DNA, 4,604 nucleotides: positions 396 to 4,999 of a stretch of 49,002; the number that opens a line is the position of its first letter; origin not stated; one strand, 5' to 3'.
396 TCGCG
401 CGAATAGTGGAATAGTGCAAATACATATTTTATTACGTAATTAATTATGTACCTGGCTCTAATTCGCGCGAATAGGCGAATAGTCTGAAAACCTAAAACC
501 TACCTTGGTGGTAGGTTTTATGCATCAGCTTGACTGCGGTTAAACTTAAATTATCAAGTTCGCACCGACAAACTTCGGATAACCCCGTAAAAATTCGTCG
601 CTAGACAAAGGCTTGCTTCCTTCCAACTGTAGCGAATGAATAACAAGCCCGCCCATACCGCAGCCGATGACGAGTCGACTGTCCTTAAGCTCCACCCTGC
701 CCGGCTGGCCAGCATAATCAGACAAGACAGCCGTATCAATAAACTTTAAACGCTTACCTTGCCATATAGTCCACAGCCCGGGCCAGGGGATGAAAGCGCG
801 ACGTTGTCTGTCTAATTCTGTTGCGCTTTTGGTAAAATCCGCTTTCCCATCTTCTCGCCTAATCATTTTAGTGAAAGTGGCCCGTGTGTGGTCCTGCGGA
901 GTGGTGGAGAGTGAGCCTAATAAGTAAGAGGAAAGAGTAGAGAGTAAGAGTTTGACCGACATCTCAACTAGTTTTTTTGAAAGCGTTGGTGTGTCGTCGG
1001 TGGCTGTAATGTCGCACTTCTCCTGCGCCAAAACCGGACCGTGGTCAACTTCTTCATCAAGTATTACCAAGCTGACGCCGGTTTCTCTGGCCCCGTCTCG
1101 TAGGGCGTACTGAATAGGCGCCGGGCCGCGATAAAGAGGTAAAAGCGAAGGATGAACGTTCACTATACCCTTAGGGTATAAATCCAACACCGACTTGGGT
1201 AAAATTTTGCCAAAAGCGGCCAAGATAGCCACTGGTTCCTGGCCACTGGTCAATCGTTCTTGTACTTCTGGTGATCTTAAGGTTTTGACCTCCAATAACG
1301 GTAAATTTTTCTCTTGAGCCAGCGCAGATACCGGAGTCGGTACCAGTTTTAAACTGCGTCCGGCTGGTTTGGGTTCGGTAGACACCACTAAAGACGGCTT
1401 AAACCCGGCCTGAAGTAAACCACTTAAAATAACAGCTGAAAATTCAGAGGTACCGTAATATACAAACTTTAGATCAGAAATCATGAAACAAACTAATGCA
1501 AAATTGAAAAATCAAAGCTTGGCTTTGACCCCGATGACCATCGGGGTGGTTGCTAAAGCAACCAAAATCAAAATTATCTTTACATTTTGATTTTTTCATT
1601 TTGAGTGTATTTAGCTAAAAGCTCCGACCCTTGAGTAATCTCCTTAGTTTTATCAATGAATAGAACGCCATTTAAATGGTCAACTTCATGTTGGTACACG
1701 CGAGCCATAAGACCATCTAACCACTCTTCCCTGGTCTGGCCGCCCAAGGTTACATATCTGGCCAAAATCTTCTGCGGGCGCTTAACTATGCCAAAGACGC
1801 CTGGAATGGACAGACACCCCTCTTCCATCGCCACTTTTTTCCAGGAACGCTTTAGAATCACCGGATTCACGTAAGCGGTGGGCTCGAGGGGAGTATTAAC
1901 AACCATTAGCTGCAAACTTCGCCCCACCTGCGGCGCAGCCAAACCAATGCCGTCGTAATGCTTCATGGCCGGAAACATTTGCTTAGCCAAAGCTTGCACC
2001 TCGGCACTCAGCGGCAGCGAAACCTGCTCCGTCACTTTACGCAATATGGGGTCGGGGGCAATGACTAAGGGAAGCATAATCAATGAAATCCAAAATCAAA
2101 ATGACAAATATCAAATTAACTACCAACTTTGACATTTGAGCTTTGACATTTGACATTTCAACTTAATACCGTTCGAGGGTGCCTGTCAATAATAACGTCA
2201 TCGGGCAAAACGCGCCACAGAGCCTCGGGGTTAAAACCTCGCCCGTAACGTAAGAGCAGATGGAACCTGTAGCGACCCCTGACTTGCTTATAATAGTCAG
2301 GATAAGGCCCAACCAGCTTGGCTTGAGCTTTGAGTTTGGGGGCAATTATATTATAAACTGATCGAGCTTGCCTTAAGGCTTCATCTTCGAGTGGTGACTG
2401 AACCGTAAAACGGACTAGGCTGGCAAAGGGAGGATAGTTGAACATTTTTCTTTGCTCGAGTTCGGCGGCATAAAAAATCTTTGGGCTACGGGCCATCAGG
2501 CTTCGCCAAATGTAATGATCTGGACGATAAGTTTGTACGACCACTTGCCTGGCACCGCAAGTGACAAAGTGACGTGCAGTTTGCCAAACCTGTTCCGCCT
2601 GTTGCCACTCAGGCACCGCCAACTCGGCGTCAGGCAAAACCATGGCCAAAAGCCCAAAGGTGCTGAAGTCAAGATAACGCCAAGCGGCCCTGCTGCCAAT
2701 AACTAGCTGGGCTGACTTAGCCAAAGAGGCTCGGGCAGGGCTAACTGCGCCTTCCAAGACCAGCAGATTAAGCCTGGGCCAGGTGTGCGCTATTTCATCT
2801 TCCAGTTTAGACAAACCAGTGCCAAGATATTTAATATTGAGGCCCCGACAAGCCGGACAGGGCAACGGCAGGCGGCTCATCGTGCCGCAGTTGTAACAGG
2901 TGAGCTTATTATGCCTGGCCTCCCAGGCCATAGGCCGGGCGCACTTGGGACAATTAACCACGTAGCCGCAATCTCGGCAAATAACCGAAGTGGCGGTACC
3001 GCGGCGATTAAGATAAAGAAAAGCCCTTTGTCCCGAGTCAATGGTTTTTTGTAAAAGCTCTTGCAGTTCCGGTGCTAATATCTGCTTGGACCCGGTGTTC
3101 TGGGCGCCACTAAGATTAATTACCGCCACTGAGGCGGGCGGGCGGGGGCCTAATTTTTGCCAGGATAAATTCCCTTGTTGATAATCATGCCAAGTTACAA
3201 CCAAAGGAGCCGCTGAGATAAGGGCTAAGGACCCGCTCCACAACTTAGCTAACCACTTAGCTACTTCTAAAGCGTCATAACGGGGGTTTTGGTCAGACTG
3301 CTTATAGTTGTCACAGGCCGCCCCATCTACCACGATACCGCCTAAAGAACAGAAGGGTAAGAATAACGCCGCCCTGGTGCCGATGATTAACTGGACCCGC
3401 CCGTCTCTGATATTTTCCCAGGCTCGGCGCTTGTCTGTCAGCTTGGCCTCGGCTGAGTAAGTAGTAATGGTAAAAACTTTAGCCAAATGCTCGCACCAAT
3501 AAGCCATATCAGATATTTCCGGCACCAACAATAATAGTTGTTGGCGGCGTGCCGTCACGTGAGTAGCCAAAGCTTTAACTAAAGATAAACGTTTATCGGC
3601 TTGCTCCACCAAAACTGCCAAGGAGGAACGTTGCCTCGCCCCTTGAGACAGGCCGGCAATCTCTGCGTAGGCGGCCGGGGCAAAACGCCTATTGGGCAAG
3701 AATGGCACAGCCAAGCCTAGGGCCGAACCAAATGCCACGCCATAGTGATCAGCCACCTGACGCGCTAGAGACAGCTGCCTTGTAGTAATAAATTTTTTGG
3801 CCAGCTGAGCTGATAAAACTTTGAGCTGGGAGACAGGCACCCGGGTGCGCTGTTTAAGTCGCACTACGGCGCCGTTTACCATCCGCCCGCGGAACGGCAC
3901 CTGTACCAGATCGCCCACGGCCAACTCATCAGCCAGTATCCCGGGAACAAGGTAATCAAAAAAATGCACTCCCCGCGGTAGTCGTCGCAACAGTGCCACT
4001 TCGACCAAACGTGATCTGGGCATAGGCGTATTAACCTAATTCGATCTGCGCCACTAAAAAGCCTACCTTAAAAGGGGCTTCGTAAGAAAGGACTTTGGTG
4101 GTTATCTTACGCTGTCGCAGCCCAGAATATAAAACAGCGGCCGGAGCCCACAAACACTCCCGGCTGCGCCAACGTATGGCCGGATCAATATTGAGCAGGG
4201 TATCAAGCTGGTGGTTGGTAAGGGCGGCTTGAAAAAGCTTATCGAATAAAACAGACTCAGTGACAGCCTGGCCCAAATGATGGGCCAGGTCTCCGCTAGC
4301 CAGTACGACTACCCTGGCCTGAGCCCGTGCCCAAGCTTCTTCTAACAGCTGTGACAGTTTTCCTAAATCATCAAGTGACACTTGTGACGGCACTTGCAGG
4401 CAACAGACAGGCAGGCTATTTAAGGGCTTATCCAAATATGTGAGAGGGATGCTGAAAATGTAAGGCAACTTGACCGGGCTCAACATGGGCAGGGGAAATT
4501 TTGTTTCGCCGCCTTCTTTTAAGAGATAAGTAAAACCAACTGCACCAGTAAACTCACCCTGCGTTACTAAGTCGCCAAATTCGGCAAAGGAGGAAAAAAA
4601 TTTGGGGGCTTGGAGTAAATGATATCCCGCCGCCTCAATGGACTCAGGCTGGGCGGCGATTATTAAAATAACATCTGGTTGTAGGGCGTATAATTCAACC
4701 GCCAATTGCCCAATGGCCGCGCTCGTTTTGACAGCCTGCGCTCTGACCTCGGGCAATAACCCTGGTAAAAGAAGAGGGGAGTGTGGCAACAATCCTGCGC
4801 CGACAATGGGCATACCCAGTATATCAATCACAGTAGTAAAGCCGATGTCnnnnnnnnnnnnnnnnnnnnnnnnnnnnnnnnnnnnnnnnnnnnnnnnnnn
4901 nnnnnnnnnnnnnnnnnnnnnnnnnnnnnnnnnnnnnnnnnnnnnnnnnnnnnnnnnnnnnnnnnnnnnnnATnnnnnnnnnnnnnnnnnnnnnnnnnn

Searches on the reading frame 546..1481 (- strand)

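Call 90: search_protein_families(library=pfam, proteins=[window:546-1481:-], max_evalue=0.00001)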
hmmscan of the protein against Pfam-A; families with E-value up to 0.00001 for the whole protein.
window:546-1481:- (311 aa): 2 families
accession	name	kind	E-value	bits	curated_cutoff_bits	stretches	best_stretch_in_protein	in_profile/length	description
PF00551.24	Formyl_trans_N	-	1.5e-39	136.1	26.1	1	10-182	9-180/181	Formyl transferase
PF02911.23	Formyl_trans_C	-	1e-21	77.4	21.1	1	207-301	2-99/100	Formyl transferase, C-terminal domain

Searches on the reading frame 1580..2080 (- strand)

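Call 90: search_protein_families(library=pfam, proteins=[window:1580-2080:-], max_evalue=0.00001)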
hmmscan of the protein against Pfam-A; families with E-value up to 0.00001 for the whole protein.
window:1580-2080:- (166 aa): 1 family
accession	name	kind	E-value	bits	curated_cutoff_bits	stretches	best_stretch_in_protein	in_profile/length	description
PF01327.26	Pep_deformylase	-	2.2e-44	151.2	22.8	1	3-148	2-153/156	Polypeptide deformylase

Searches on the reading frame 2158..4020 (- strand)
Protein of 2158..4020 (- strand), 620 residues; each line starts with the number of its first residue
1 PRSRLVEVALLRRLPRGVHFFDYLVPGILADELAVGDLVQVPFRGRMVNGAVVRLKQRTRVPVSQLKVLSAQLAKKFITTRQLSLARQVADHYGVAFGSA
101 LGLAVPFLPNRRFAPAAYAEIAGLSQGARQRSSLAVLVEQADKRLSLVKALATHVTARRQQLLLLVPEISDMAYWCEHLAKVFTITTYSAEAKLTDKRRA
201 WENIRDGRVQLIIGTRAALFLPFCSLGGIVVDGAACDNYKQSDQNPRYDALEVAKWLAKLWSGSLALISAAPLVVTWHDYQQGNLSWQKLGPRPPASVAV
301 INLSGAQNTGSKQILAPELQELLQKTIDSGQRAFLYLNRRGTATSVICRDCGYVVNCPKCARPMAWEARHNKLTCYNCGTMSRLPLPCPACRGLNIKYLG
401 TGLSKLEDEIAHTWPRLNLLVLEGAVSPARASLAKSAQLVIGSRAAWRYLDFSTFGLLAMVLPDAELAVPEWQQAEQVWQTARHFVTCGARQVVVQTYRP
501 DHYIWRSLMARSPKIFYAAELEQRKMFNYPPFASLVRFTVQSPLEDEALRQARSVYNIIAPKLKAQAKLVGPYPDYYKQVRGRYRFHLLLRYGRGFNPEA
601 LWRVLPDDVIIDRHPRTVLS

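Call 90: search_protein_families(library=pfam, proteins=[window:2158-4020:-], max_evalue=0.00001)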
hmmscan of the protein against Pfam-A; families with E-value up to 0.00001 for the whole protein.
window:2158-4020:- (620 aa): 2 families
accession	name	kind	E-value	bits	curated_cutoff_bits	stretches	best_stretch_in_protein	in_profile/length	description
PF17764.6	PriA_3primeBD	-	2.9e-14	53.1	22.7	1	19-106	10-96/96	3'DNA-binding domain (3'BD)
PF18074.6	PriA_C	-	1.5e-09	38.9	26.9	1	531-594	1-65/95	Primosomal protein N C-terminal domain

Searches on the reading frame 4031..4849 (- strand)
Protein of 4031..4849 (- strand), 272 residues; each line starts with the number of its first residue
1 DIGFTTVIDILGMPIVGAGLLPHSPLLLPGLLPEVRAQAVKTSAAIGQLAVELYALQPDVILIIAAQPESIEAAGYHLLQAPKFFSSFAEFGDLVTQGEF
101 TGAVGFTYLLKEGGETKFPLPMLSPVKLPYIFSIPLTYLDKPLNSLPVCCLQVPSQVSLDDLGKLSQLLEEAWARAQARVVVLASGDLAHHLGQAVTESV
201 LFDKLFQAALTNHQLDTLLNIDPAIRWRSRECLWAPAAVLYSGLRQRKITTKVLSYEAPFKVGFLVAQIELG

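Call 90: search_protein_families(library=pfam, proteins=[window:4031-4849:-], max_evalue=0.00001)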
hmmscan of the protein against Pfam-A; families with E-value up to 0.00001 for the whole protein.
window:4031-4849:- (272 aa): 1 family
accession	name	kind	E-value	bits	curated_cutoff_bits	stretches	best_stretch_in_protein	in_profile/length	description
PF02900.23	LigB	-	1.5e-11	44.3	26.3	1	20-264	4-266/269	Catalytic LigB subunit of aromatic ring-opening dioxygenase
